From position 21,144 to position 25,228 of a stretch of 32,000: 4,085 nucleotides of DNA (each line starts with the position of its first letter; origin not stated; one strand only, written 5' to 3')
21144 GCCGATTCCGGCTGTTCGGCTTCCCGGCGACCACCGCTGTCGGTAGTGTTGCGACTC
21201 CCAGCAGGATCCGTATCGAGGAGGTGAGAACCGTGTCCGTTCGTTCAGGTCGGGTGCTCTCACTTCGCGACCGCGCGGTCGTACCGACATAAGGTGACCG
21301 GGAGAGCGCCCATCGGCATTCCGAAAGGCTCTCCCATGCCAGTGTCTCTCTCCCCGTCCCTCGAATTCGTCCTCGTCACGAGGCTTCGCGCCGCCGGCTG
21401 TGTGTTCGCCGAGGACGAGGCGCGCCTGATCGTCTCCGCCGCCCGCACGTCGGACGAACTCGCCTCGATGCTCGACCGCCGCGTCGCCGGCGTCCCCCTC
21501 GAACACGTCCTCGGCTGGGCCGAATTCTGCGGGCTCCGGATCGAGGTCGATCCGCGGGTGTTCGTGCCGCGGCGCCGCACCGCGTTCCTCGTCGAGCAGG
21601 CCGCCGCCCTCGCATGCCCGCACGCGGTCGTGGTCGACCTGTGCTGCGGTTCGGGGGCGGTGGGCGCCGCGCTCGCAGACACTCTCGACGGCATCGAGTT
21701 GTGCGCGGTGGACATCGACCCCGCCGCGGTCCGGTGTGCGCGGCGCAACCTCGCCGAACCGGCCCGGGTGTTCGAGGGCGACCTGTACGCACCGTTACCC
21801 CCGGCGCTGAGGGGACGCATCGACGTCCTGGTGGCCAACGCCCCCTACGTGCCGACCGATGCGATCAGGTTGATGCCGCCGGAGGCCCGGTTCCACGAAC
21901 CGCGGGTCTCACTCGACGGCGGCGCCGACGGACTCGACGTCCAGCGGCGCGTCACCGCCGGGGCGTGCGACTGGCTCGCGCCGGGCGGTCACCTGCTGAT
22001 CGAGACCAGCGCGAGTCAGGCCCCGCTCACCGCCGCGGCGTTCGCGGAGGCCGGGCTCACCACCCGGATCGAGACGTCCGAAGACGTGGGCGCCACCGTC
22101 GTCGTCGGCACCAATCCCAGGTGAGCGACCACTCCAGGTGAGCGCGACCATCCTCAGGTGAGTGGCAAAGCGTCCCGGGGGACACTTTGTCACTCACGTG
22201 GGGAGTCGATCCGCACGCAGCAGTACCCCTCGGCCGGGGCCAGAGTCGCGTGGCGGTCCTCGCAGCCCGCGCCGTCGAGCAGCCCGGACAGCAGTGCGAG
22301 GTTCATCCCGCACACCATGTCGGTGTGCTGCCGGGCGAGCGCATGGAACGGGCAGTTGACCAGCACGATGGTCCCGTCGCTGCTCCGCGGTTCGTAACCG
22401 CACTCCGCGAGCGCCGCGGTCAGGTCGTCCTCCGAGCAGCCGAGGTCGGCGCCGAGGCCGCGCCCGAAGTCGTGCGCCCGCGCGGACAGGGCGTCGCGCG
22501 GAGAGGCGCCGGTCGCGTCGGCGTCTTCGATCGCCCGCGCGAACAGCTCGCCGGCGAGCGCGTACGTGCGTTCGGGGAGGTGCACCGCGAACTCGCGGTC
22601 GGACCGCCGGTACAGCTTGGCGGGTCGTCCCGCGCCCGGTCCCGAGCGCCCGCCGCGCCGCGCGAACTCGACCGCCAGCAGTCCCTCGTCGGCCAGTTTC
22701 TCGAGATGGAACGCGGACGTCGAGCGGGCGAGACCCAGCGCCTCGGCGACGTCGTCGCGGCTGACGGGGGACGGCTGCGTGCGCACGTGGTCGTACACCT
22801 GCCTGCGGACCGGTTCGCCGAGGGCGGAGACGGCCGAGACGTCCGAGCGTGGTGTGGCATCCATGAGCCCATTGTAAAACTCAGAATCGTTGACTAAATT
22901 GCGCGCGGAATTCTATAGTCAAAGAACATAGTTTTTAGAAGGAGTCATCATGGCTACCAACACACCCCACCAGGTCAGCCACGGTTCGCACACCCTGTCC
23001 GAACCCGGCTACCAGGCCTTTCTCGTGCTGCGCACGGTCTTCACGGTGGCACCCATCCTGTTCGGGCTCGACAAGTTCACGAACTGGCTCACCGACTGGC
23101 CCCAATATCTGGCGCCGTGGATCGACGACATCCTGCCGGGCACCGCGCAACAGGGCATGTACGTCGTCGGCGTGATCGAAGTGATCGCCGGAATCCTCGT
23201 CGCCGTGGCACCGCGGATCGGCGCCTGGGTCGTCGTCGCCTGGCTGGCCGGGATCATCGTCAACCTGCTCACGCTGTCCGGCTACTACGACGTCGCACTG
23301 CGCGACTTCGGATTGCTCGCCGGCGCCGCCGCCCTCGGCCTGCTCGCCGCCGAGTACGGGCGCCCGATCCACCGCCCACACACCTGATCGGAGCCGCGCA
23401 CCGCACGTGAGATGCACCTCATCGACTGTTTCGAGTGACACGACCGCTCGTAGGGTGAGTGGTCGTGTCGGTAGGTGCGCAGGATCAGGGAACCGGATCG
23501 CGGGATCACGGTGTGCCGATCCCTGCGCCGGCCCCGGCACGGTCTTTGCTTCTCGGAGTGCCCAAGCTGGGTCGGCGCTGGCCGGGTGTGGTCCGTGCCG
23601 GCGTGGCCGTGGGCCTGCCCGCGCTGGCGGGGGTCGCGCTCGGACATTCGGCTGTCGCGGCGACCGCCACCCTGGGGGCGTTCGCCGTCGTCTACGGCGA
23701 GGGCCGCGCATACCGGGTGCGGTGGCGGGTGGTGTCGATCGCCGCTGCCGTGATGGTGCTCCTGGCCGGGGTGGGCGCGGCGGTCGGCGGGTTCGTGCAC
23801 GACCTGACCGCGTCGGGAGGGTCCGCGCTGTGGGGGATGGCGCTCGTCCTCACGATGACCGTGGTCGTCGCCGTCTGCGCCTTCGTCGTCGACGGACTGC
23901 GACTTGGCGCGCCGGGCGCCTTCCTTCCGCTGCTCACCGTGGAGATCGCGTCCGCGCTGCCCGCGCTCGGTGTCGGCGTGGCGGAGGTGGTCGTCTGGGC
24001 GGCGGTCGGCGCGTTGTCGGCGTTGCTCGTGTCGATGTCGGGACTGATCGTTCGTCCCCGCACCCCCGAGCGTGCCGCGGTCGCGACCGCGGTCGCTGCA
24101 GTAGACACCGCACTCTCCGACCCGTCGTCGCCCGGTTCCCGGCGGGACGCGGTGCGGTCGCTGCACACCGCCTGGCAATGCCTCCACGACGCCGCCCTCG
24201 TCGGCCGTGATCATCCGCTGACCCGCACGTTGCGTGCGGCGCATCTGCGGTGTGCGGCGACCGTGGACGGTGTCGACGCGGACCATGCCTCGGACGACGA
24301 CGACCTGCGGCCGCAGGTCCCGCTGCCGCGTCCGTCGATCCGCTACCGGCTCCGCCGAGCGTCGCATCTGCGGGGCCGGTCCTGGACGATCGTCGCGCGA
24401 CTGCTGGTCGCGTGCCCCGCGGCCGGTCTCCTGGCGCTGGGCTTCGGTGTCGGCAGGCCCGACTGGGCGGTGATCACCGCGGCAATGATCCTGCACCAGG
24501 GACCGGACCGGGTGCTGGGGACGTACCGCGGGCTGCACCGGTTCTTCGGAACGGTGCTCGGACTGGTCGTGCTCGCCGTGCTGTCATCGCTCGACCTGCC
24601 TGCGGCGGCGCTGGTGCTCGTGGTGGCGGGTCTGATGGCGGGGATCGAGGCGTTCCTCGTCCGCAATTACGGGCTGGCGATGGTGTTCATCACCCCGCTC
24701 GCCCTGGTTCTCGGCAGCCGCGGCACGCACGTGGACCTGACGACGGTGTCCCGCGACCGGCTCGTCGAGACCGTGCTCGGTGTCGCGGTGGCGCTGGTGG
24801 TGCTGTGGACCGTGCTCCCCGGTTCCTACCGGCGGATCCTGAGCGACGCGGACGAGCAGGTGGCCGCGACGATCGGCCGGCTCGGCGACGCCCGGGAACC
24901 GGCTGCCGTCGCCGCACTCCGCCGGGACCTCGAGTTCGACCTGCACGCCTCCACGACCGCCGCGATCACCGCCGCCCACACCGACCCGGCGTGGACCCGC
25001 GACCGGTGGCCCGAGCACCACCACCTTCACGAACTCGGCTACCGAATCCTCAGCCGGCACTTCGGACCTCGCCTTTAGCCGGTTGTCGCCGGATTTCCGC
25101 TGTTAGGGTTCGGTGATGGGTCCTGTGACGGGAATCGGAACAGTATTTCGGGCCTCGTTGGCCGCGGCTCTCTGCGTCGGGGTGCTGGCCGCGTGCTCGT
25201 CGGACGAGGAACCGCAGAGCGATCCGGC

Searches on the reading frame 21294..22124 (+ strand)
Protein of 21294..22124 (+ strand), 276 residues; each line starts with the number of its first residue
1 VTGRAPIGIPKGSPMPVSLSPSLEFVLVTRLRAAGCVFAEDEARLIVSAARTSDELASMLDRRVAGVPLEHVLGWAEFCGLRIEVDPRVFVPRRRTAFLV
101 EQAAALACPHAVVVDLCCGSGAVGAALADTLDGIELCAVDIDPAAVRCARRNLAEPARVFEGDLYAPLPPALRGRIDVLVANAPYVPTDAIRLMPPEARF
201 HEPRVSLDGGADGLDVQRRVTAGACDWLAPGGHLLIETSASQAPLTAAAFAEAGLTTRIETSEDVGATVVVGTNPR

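Call 5: search_protein_families(library=pfam, proteins=[window:21294-22124:+], max_evalue=0.001)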
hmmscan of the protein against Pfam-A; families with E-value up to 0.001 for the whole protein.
window:21294-22124:+ (276 aa): 7 families
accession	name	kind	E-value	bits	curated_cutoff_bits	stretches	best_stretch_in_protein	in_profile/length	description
PF05175.20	MTS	-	8.8e-11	42.2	23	1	96-187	20-110/170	Methyltransferase small domain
PF13649.12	Methyltransf_25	-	5.7e-08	33.8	27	1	113-188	1-79/97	Methyltransferase domain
PF06325.19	PrmA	-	5.6e-06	26.5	22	1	109-182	161-233/296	Ribosomal protein L11 methyltransferase (PrmA)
PF08242.18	Methyltransf_12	-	1.3e-05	26.3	30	1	115-181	2-71/98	Methyltransferase domain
PF13847.12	Methyltransf_31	-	5.9e-05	23.2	27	1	111-246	5-119/145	Methyltransferase domain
PF08241.18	Methyltransf_11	-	0.00032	21.7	21.2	0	114-181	1-66/95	Methyltransferase domain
PF13489.12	Methyltransf_23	-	0.00059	20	27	0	101-155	14-61/164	Methyltransferase domain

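Call 60: search_protein_families(library=ncbifam, proteins=[window:21294-22124:+], max_evalue=0.00001)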
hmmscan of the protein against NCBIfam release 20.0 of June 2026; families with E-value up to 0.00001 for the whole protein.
window:21294-22124:+ (276 aa): 11 families
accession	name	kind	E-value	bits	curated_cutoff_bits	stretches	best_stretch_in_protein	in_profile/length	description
TIGR03704.1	PrmC_rel_meth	equivalog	3.9e-128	426.2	248.8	1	27-273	1-251/251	putative protein N(5)-glutamine methyltransferase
TIGR03534.1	RF_mod_PrmC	equivalog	3.2e-52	177.5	199.1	1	53-266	30-246/253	peptide chain release factor N(5)-glutamine methyltransferase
TIGR00536.1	hemK_fam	subfamily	5.2e-40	137.3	115.5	1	54-265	56-271/286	HemK family protein methyltransferase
TIGR03533.1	L3_gln_methyl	equivalog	3e-33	115.4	229.7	1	52-248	60-261/284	50S ribosomal protein L3 N(5)-glutamine methyltransferase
NF011530.0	PRK14968.1-4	equivalog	5.1e-19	68.4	243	1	83-256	13-176/202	putative methyltransferase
NF011529.0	PRK14968.1-3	equivalog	5.1e-18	65.2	162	1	77-262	4-181/198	putative methyltransferase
TIGR00537.1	hemK_rel_arch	hypoth_equivalog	2.7e-13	50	87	1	98-264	9-167/179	HemK2/MTQ2 family protein methyltransferase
NF011527.0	PRK14968.1-1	equivalog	7.8e-12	45.3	242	1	84-256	9-170/192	putative methyltransferase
NF002421.0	PRK01544.1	equivalog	1.6e-09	37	567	1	112-255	141-286/524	bifunctional peptide chain release factor N(5)-glutamine methyltransferase PrmC/tRNA (guanosine(46)-N7)-methyltransferase TrmB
NF007023.0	PRK09489.1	equivalog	2e-07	30.5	295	1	112-185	199-271/342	16S rRNA (guanine(1207)-N(2))-methyltransferase RsmC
TIGR00406.1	prmA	equivalog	5.7e-07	29.3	183.15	1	96-182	146-232/288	50S ribosomal protein L11 methyltransferase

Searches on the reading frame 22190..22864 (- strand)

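Call 5: search_protein_families(library=pfam, proteins=[window:22190-22864:-], max_evalue=0.001)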
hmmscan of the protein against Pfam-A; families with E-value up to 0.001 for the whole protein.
window:22190-22864:- (224 aa): 1 family
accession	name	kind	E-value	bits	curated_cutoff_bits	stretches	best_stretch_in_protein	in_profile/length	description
PF12840.13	HTH_20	-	8.6e-09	35.7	27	1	15-66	1-51/51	Helix-turn-helix domain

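Call 60: search_protein_families(library=ncbifam, proteins=[window:22190-22864:-], max_evalue=0.00001)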
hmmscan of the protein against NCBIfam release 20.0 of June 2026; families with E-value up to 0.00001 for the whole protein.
window:22190-22864:- (224 aa): 1 family
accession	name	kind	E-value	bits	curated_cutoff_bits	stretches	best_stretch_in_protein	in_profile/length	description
NF033788.1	HTH_metalloreg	subfamily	4.4e-07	29.6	55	1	11-65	4-57/77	metalloregulator ArsR/SmtB family transcription factor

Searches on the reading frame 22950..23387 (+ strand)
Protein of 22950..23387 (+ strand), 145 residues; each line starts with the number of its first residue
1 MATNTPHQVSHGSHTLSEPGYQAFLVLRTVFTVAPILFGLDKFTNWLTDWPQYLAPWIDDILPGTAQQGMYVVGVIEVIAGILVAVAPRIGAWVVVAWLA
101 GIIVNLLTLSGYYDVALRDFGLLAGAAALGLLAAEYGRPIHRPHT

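Call 8: search_protein_families(library=pfam, proteins=[window:22950-23387:+], max_evalue=0.001)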
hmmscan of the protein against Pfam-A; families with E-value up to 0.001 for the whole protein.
window:22950-23387:+ (145 aa): 1 family
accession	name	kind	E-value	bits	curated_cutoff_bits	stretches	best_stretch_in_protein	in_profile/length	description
PF07681.17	DoxX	-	0.0003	21.8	23.6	1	24-104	2-81/85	DoxX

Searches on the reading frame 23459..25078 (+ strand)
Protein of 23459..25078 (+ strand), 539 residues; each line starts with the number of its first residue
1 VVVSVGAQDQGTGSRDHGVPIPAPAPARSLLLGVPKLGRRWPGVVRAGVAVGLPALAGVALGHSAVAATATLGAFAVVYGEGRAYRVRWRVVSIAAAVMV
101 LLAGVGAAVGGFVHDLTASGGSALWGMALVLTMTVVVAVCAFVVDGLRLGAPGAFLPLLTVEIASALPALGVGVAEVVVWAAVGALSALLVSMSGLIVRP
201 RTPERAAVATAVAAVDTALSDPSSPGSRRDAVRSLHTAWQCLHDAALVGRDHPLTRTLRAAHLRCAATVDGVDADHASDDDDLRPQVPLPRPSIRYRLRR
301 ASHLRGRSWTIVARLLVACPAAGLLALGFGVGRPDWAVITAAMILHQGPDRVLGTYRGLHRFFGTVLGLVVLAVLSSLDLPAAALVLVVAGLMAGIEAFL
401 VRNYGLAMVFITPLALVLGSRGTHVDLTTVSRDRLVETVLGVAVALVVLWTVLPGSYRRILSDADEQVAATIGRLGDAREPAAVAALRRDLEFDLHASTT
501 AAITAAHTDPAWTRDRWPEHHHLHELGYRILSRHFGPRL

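Call 8: search_protein_families(library=pfam, proteins=[window:23459-25078:+], max_evalue=0.001)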
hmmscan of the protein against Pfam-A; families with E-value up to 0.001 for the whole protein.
window:23459-25078:+ (539 aa): 2 families
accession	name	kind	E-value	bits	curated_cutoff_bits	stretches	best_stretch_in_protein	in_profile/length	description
PF13515.12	FUSC_2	-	8.1e-21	74.9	25.6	1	322-448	2-126/126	Fusaric acid resistance protein-like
PF04632.18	FUSC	-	0.00019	20.6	30.9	1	309-517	2-214/660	Fusaric acid resistance protein family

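Call 60: search_protein_families(library=ncbifam, proteins=[window:23459-25078:+], max_evalue=0.00001)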
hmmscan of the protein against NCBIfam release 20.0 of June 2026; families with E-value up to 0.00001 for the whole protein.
window:23459-25078:+ (539 aa): 1 family
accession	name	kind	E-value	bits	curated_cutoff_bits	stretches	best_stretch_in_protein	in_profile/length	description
TIGR01667.1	YCCS_YHFK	subfamily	3e-06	25.7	467.8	1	353-459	425-530/701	YccS/YhfK family putative transporter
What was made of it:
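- Checked: A FUSC_2/YccS-family membrane protein lies at 23459-25078 (calls 8, 60).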
